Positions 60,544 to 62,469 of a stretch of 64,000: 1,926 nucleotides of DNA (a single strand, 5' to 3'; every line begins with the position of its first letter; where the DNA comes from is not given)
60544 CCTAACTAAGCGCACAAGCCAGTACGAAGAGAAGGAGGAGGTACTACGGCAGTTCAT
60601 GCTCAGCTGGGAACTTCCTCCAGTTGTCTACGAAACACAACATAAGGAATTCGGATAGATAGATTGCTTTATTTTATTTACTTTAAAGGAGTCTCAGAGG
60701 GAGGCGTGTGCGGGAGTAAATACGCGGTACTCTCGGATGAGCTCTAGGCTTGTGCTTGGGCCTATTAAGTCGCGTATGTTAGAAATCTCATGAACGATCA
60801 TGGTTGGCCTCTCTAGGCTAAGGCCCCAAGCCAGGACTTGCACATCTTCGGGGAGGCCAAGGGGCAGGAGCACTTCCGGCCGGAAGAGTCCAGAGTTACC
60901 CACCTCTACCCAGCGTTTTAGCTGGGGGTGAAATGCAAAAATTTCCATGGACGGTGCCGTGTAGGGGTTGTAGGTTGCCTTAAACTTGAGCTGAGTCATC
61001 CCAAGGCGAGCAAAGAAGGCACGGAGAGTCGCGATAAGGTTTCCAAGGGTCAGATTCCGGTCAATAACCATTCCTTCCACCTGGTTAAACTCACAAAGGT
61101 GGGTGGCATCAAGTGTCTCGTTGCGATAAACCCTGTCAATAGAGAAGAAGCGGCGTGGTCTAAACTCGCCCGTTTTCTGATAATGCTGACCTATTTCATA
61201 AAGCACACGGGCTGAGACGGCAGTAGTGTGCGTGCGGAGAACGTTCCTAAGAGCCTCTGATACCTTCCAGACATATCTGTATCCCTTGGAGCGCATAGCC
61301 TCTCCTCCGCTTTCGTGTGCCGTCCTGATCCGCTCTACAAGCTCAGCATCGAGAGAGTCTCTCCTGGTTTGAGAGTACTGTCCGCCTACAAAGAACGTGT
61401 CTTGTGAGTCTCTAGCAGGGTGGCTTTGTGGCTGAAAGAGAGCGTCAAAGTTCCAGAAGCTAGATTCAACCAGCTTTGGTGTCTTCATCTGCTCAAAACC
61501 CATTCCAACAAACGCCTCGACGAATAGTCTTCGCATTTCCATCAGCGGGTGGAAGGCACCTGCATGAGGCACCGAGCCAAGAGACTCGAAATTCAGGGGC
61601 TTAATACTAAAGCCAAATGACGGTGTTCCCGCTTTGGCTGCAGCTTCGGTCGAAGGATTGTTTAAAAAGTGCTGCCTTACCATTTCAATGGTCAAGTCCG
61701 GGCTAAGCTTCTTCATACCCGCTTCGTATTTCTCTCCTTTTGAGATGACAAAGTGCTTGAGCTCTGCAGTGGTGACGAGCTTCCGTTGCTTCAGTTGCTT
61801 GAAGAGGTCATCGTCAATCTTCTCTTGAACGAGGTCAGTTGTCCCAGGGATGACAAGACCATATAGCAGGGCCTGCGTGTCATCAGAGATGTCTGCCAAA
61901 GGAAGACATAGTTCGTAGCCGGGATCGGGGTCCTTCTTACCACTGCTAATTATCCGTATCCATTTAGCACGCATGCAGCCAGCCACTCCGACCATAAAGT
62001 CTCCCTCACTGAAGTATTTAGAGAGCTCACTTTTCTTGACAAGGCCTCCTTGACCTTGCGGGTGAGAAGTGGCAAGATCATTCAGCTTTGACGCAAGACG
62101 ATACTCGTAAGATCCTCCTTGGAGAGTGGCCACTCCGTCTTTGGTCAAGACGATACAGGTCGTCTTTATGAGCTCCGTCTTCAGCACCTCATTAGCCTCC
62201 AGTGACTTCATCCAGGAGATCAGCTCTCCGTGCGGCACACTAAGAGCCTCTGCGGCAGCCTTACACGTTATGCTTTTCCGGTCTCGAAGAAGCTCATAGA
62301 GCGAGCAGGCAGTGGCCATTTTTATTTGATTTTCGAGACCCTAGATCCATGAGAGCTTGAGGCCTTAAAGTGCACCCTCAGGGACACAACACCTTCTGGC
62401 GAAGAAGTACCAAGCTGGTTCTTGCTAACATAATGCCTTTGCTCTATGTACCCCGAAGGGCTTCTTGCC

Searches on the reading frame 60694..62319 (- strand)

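Call 5: search_protein_families(library=pfam, proteins=[window:60694-62319:-], max_evalue=0.01)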
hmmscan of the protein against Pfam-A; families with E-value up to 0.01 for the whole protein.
window:60694-62319:- (541 aa): 3 families
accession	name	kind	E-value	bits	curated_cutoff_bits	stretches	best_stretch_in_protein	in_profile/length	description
PF01409.25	tRNA-synt_2d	-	2.1e-78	263.7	19.8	1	243-521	3-238/246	tRNA synthetases class II core domain (F)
PF00152.25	tRNA-synt_2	-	0.00022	20.8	25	1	390-415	93-118/308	tRNA synthetases class II (D, K and N)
PF18553.7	PheRS_DBD3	-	0.0077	16.9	26.6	0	87-123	12-47/61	PheRS DNA binding domain 3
